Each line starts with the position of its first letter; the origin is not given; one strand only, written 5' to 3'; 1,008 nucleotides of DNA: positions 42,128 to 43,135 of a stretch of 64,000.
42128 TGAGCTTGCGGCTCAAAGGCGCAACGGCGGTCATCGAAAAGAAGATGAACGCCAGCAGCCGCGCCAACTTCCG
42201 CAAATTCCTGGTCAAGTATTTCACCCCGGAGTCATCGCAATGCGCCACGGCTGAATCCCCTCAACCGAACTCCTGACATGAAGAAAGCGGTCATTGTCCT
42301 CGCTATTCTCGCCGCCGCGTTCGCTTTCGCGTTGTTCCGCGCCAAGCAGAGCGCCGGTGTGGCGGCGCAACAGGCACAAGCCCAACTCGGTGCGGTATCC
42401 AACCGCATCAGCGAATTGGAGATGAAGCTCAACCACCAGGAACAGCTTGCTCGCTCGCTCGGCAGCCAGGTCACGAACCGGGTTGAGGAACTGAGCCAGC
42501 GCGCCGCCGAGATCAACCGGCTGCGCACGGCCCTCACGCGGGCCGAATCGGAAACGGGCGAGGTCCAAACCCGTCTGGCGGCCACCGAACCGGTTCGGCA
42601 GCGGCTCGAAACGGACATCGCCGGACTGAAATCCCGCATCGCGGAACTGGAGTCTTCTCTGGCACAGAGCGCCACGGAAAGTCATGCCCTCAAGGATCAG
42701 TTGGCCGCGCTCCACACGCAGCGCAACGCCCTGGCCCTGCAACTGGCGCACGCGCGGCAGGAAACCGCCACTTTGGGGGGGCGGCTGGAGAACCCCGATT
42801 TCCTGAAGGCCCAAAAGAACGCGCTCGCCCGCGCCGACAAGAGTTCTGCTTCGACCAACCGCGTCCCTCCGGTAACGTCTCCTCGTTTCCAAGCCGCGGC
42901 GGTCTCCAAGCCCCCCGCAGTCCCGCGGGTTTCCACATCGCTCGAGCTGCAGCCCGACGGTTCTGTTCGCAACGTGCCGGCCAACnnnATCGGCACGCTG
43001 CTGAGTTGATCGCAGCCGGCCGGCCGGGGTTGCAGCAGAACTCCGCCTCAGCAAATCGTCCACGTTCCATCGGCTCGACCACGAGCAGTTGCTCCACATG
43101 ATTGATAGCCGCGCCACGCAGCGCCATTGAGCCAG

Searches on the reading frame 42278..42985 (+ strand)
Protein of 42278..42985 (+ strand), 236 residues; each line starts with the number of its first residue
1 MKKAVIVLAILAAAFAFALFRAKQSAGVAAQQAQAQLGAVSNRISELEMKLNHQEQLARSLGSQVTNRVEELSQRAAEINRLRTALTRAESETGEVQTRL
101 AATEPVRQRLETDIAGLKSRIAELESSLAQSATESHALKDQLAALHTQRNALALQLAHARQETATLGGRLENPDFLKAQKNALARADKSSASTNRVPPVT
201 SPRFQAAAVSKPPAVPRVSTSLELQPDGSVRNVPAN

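Call 3: search_protein_families(library=pfam, proteins=[window:42278-42985:+], max_evalue=0.01)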
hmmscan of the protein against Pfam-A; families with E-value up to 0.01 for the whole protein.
window:42278-42985:+ (236 aa): 19 families
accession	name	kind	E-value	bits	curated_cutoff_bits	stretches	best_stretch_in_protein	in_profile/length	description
PF24627.1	PUMA_CC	-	2.7e-08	34.1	30.1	1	78-149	2-73/74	PUMA coiled-coil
PF04102.17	SlyX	-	6.1e-07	30.4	30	1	42-97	3-58/67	SlyX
PF16808.10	PKcGMP_CC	-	2.5e-06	27.4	35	0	43-57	9-23/35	Coiled-coil N-terminus of cGMP-dependent protein kinase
PF13851.11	GAS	-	9.6e-06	25.6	32.3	2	70-162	47-135/200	Growth-arrest specific micro-tubule binding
PF04508.17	Pox_A_type_inc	-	6.6e-05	23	21.4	0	117-129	6-18/23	Viral A-type inclusion protein repeat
PF17675.6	APG6_N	-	8.2e-05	23.5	45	1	68-161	34-130/132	Apg6 coiled-coil region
PF10458.14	Val_tRNA-synt_C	-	0.00033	21.3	25.9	0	76-102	3-29/66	Valyl tRNA synthetase tRNA binding arm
PF07889.17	DUF1664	-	0.00035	21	34.6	0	39-97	63-121/124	Protein of unknown function (DUF1664)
PF16326.10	ABC_tran_CTD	-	0.00045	20.8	32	0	109-157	12-58/69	ABC transporter C-terminal domain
PF05266.19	DUF724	-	0.00053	20.3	38.4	1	69-162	87-180/188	Protein of unknown function (DUF724)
PF07989.16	Cnn_1N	-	0.00062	20.3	28.5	0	107-164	9-67/74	Centrosomin N-terminal motif 1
PF06156.18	YabA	-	0.0013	19.7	30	0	117-176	6-53/103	Initiation control protein YabA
PF16034.10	JAKMIP_CC3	-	0.0014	18.8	30.2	1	106-166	109-168/200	JAKMIP CC3 domain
PF04849.18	HAP1_N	-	0.0029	17.3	33.9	1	28-170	155-294/307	HAP1 N-terminal conserved region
PF19745.5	FUT8_N_cat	-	0.0042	16.4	27.6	1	5-162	13-175/499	Alpha-(1,6)-fucosyltransferase N- and catalytic domains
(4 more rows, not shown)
